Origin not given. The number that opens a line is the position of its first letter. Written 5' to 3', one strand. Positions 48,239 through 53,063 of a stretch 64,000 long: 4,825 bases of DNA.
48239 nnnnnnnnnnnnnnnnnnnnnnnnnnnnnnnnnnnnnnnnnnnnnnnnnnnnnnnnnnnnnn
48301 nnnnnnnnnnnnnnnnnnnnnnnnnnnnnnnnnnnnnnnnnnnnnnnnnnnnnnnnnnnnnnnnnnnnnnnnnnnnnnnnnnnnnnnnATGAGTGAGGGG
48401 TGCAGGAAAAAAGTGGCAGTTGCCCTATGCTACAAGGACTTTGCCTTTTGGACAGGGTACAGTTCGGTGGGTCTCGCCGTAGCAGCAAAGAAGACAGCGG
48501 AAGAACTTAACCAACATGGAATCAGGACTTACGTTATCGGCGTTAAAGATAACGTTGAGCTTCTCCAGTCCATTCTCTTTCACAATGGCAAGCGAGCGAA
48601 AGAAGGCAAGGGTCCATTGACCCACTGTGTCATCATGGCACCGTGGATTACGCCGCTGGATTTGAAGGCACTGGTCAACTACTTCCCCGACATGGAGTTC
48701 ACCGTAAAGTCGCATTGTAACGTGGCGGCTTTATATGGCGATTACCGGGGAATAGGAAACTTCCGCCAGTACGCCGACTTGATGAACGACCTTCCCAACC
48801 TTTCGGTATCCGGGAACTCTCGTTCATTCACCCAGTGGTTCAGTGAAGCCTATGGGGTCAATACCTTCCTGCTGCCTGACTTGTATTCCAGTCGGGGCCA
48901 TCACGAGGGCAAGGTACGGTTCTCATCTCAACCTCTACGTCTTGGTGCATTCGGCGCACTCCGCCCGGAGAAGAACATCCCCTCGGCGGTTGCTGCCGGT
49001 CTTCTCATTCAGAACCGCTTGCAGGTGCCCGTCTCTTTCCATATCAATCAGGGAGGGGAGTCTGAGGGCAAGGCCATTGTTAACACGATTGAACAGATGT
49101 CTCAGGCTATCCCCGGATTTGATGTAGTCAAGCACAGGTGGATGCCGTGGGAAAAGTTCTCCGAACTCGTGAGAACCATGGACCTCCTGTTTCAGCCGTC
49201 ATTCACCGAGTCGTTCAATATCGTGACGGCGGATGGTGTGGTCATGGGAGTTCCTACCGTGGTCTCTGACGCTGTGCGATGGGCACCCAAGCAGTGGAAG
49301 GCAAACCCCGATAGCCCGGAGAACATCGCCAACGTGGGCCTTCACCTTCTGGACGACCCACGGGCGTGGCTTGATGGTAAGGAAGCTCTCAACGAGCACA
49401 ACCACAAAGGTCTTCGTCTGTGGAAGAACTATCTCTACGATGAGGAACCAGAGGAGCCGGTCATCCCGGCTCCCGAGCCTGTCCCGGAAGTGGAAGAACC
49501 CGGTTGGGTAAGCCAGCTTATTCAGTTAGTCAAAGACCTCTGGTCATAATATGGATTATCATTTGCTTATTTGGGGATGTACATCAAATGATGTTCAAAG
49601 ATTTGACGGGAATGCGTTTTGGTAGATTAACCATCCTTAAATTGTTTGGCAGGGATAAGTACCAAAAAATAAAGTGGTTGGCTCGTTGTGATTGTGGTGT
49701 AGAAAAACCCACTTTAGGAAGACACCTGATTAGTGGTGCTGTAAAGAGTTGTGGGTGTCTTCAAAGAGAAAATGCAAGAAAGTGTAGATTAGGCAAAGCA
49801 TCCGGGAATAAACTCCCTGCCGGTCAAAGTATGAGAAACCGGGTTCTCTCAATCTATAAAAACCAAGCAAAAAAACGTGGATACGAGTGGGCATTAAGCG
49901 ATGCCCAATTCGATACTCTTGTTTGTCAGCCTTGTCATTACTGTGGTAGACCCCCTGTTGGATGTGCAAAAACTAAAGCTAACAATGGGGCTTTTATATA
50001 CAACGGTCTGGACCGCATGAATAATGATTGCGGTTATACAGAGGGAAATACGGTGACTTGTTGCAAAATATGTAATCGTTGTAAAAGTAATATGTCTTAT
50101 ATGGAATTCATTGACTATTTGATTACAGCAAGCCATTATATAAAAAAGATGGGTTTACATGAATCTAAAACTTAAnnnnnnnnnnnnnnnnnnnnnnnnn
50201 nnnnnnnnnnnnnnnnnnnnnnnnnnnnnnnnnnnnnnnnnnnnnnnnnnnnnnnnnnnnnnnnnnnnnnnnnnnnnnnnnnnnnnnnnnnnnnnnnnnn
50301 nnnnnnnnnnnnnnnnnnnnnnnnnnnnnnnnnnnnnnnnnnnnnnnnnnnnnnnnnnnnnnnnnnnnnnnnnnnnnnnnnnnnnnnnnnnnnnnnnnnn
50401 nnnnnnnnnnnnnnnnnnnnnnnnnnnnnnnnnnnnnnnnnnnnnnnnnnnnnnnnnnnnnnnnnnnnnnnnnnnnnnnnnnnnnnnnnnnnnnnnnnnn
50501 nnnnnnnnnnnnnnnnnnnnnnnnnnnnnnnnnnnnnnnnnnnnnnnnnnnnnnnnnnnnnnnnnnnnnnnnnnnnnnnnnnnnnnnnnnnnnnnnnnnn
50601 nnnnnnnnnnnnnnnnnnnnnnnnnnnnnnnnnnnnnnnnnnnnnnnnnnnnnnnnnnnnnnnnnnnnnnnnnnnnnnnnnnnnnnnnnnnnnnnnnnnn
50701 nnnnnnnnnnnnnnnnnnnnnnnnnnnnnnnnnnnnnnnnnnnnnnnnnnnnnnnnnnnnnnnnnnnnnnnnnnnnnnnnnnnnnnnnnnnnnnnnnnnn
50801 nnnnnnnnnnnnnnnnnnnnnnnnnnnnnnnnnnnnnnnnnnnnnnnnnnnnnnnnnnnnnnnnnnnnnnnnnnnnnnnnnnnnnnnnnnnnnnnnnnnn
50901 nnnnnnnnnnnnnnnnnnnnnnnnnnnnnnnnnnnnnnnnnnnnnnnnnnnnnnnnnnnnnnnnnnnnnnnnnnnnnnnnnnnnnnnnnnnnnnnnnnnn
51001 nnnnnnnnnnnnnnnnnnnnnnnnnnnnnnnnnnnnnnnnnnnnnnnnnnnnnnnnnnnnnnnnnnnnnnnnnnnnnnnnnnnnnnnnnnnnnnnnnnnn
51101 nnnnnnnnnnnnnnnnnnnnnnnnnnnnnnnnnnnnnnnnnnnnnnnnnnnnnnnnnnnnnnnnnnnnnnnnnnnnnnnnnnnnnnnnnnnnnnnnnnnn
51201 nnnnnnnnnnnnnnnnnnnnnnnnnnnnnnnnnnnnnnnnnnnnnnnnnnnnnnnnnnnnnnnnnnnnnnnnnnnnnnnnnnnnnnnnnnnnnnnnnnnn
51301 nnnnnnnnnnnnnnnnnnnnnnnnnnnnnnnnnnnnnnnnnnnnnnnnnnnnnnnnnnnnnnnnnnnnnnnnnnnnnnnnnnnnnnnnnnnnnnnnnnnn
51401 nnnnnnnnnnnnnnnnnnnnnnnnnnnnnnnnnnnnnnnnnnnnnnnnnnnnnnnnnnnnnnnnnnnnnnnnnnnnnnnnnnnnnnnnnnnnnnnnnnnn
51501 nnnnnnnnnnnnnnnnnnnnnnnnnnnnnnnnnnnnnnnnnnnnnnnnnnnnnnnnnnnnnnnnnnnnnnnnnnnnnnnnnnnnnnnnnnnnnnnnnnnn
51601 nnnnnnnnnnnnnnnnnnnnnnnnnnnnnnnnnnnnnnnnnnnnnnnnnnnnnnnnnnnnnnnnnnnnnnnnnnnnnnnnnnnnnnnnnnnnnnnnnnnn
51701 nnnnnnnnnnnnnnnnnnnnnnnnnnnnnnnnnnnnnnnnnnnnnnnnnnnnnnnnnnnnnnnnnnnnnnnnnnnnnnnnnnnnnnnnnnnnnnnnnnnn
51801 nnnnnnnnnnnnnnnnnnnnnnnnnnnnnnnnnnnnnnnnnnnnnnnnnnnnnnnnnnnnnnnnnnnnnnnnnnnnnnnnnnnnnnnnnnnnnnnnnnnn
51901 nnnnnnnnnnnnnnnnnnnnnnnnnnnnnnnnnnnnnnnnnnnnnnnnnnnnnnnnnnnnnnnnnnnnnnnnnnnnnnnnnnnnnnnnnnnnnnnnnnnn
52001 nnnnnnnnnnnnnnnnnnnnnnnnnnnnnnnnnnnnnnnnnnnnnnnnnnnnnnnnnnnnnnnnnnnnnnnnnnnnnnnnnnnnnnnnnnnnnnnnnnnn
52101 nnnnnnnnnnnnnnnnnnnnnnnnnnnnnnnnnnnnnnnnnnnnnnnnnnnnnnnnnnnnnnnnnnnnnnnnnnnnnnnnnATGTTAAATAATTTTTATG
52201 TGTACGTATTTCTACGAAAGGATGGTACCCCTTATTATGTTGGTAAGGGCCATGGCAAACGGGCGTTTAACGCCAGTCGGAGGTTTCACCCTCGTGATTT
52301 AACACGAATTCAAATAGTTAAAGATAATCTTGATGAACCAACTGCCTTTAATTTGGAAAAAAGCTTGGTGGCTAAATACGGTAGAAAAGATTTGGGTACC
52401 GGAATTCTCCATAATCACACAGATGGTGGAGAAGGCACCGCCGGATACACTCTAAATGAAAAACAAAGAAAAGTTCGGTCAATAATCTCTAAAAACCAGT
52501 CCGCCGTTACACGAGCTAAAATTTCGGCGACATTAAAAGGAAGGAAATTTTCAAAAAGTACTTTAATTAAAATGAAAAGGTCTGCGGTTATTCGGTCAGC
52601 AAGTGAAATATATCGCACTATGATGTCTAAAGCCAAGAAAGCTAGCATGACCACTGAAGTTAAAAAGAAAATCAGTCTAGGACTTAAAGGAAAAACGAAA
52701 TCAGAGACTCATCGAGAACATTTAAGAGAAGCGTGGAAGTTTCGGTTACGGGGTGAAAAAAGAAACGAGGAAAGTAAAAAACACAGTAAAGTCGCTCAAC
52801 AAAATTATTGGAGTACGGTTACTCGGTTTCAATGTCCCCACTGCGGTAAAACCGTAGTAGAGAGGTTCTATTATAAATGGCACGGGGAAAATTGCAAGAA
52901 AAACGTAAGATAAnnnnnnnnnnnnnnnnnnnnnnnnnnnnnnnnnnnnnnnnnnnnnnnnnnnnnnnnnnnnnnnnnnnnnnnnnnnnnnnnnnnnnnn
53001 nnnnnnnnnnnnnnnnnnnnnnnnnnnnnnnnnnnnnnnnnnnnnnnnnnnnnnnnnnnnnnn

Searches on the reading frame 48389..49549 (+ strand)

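Call 65: search_protein_families(library=ncbifam, proteins=[window:48389-49549:+], max_evalue=0.05)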
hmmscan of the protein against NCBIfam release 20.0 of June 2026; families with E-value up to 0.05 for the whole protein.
window:48389-49549:+ (386 aa): 3 families
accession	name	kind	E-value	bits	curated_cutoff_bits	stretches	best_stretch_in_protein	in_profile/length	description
NF038295.1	EPS_HpsP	equivalog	0.00066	18.8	550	1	257-297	281-321/388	hormogonium polysaccharide biosynthesis glycosyltransferase HpsP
TIGR03449.1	mycothiol_MshA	equivalog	0.024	13.5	462.5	1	210-293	249-333/406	D-inositol-3-phosphate glycosyltransferase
TIGR03999.1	thiol_BshA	equivalog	0.049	12.6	273.7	0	255-295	264-304/375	N-acetyl-alpha-D-glucosaminyl L-malate synthase BshA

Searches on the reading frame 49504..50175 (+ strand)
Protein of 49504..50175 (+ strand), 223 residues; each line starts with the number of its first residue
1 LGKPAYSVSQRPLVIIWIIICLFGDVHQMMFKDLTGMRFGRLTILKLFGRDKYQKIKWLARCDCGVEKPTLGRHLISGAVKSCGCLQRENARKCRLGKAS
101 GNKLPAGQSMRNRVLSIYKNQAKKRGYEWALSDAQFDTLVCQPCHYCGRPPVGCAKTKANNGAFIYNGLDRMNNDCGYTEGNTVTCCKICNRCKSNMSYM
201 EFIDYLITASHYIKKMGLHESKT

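Call 90: search_protein_families(library=phrogs, proteins=[window:49504-50175:+], max_evalue=0.001)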
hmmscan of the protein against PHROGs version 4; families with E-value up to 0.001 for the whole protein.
window:49504-50175:+ (223 aa): 8 families
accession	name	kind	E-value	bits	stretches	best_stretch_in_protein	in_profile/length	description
phrog_374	-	DNA, RNA and nucleotide metabolism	6.1e-19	69.2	1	28-120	191-278/617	HNH endonuclease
phrog_1035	-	DNA, RNA and nucleotide metabolism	2.3e-11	45.1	1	49-209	55-225/271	endonuclease VII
phrog_3322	-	DNA, RNA and nucleotide metabolism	1.5e-10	42.2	1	87-207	26-146/162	endonuclease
phrog_3118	-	DNA, RNA and nucleotide metabolism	2.1e-09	38.2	1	119-197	22-99/287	HNH endonuclease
phrog_22195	-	unknown function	2.8e-08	34.6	1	31-97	7-69/148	-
phrog_1400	-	moron, auxiliary metabolic gene and host takeover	8.1e-08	33.4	1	117-211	15-103/251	Srd anti-sigma factor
phrog_4592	-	moron, auxiliary metabolic gene and host takeover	6.1e-06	27.2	1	116-197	65-137/170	decoy of host sigma70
phrog_18493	-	unknown function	2.9e-05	25.1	1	29-66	55-89/136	-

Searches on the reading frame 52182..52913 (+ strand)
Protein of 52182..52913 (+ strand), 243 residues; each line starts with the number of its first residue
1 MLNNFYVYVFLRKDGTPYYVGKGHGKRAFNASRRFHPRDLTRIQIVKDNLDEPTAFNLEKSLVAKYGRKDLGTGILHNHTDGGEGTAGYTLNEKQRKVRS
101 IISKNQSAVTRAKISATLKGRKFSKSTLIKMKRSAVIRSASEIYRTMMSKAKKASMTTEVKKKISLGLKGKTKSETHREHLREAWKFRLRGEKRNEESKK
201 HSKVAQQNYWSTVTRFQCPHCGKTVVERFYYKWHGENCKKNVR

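Call 65: search_protein_families(library=ncbifam, proteins=[window:52182-52913:+], max_evalue=0.05)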
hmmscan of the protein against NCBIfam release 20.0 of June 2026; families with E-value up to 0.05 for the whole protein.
window:52182-52913:+ (243 aa): 1 family
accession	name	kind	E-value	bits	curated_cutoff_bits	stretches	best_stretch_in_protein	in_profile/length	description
NF011481.0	PRK14890.1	equivalog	0.002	18.1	61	1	210-228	22-40/61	putative Zn-ribbon RNA-binding protein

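Call 90: search_protein_families(library=phrogs, proteins=[window:52182-52913:+], max_evalue=0.001)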
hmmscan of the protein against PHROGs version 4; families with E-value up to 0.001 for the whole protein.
window:52182-52913:+ (243 aa): 4 families
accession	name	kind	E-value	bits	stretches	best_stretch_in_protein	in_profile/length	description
phrog_15526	-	unknown function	6e-19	69.7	1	4-110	3-109/168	-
phrog_314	-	DNA, RNA and nucleotide metabolism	7.9e-14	52.5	1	1-242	175-394/574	homing endonuclease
phrog_10829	-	unknown function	1.8e-13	51.8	1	5-99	2-95/165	-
phrog_655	-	DNA, RNA and nucleotide metabolism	3.6e-07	31.4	1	114-241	137-234/343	homing endonuclease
